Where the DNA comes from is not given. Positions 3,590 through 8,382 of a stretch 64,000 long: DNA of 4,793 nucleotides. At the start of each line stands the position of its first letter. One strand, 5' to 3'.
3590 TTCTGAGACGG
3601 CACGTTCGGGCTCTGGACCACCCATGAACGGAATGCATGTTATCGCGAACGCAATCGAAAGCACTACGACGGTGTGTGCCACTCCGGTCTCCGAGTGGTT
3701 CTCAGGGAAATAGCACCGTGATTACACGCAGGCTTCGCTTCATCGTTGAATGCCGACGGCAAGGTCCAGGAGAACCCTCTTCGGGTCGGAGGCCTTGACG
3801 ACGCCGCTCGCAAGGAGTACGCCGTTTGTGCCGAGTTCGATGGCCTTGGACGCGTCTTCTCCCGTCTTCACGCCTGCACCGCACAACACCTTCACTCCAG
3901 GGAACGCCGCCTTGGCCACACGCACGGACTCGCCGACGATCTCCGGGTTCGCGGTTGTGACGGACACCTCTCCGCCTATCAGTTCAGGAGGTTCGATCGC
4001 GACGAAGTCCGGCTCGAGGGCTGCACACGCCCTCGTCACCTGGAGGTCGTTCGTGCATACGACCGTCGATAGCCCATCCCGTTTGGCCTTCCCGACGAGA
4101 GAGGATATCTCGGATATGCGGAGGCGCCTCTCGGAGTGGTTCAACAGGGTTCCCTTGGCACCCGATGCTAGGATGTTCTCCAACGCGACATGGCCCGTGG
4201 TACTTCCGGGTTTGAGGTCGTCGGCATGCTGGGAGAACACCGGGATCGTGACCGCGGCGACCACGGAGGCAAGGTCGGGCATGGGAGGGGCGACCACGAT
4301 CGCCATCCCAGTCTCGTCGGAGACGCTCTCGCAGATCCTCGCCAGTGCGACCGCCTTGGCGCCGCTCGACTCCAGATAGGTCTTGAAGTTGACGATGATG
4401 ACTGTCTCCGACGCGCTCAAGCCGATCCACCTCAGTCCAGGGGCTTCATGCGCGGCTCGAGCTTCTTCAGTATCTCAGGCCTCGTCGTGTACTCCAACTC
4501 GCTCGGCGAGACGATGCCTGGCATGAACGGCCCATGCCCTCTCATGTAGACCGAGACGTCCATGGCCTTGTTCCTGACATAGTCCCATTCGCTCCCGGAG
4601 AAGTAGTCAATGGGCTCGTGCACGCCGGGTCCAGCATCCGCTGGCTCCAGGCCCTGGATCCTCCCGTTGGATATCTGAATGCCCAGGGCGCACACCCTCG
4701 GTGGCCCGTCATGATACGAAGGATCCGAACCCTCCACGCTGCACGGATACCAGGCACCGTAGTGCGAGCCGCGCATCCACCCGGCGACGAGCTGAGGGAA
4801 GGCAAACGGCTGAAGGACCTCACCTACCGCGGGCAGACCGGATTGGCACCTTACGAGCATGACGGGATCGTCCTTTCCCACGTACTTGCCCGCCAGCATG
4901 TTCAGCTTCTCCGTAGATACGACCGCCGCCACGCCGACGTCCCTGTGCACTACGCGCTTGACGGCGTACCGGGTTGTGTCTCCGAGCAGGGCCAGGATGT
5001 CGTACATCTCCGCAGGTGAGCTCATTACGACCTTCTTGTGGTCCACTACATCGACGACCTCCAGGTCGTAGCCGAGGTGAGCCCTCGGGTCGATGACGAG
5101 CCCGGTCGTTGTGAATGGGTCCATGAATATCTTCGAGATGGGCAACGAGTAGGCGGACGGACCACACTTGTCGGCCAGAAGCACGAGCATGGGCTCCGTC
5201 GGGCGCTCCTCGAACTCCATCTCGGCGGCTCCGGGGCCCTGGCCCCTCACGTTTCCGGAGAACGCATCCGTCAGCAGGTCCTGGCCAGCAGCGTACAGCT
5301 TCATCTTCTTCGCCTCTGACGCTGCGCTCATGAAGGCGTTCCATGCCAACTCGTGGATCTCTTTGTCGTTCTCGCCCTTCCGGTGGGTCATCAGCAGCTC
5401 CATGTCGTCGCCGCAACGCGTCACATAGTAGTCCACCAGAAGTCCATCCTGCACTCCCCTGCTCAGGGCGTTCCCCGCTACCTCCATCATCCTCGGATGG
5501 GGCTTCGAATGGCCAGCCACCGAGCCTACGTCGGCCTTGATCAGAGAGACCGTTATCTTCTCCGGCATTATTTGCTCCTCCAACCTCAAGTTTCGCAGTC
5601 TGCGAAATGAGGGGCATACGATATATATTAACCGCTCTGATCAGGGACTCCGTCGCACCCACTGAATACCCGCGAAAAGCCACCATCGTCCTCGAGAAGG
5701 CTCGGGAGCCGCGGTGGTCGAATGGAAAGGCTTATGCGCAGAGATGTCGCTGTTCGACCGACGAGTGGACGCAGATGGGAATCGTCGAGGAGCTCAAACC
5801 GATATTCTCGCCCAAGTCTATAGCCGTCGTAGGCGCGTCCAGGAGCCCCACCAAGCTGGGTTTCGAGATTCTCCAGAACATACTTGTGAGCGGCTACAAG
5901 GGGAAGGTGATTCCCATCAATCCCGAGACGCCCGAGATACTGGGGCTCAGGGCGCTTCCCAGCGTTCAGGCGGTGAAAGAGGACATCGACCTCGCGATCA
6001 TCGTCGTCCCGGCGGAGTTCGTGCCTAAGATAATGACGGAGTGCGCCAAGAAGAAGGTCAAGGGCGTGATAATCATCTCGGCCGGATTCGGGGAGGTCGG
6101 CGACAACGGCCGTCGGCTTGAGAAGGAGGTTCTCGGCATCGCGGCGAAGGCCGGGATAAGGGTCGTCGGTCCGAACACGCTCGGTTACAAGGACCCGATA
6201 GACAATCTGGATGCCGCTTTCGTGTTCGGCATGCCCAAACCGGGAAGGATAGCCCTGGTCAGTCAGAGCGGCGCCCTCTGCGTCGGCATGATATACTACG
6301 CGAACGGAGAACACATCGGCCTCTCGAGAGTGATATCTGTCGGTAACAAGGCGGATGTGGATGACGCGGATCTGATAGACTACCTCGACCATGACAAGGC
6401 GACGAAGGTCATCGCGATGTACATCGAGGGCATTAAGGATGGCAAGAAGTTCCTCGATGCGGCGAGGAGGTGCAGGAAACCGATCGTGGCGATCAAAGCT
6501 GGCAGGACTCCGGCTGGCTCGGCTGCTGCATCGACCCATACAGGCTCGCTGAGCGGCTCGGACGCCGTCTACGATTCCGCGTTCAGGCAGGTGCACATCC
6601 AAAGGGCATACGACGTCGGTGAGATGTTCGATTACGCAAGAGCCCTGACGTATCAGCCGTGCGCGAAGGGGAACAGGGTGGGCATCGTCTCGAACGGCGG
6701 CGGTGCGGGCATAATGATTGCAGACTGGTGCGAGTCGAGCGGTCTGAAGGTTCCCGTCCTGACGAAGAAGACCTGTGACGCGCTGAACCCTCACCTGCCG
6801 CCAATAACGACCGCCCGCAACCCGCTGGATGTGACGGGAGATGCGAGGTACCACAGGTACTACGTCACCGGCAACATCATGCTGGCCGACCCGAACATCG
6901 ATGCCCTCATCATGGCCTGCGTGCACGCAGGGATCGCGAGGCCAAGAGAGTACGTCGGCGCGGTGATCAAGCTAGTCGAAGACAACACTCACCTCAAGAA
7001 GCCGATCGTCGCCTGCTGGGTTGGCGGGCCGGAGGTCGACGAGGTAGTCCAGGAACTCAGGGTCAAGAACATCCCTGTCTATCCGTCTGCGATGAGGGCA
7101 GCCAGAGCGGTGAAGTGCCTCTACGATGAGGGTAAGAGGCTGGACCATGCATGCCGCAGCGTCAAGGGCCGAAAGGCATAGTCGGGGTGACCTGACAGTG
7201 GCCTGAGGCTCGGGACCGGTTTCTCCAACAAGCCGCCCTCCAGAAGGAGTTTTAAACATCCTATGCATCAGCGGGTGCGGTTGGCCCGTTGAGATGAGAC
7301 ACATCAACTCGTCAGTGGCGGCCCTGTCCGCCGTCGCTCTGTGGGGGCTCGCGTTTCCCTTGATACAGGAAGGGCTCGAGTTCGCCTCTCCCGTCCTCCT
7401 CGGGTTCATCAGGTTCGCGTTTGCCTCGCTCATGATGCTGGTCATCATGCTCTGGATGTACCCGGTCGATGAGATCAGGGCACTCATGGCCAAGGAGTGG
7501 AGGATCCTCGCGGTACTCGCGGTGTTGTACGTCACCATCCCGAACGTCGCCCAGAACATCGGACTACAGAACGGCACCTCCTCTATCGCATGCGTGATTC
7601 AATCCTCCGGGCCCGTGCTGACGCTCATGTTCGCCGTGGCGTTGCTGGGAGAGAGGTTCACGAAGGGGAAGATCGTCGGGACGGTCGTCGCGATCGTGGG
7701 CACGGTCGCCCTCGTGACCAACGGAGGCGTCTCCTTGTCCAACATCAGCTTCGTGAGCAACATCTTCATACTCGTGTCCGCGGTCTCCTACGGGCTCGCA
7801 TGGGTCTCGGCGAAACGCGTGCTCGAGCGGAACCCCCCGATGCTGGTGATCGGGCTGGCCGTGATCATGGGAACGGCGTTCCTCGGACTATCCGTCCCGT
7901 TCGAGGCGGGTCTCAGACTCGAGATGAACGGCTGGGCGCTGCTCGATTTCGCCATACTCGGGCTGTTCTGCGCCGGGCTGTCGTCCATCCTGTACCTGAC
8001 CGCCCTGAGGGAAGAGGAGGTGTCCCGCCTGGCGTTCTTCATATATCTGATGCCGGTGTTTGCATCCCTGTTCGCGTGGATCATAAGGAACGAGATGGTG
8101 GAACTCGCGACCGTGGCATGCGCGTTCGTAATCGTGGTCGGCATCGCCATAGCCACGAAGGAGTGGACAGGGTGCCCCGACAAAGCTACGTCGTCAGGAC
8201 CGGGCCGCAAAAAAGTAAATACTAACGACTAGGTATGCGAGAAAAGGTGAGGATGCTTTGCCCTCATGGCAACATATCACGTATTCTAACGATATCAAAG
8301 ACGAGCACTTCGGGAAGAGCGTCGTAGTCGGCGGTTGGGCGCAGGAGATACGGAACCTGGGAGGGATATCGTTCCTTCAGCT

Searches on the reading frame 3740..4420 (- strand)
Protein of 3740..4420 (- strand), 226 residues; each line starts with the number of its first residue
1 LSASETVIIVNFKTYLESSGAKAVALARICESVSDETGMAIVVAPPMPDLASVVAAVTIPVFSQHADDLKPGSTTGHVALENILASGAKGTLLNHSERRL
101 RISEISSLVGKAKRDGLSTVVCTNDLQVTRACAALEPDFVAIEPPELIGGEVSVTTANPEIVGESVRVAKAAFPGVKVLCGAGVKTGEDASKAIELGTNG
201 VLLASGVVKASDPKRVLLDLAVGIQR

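Call 37: search_protein_families(library=pfam, proteins=[window:3740-4420:-], max_evalue=0.00001)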
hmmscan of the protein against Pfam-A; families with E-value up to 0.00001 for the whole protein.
window:3740-4420:- (226 aa): 2 families
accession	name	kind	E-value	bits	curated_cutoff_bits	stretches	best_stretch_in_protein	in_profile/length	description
PF00121.24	TIM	-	1e-37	130.4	20.1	1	7-212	2-237/245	Triosephosphate isomerase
PF05690.20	ThiG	-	7.4e-06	25.9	23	0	175-217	175-217/247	Thiazole biosynthesis protein ThiG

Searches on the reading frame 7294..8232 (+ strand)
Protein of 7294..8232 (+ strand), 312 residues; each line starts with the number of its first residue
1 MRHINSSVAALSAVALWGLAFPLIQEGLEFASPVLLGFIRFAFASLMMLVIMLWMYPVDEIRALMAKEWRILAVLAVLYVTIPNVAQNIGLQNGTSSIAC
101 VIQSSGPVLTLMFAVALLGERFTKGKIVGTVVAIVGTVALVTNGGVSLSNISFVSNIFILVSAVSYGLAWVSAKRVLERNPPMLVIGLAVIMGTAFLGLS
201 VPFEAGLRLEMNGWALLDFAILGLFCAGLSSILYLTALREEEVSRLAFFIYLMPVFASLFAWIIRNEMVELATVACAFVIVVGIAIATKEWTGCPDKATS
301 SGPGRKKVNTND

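Call 37: search_protein_families(library=pfam, proteins=[window:7294-8232:+], max_evalue=0.00001)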
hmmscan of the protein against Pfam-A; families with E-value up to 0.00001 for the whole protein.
window:7294-8232:+ (312 aa): 2 families
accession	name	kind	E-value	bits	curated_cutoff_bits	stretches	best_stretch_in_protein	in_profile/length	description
PF00892.27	EamA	-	1.2e-43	149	28.2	2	9-141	6-134/135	EamA-like transporter family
PF03151.22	TPT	-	2.3e-09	37.5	30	1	30-203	28-195/291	Triose-phosphate Transporter family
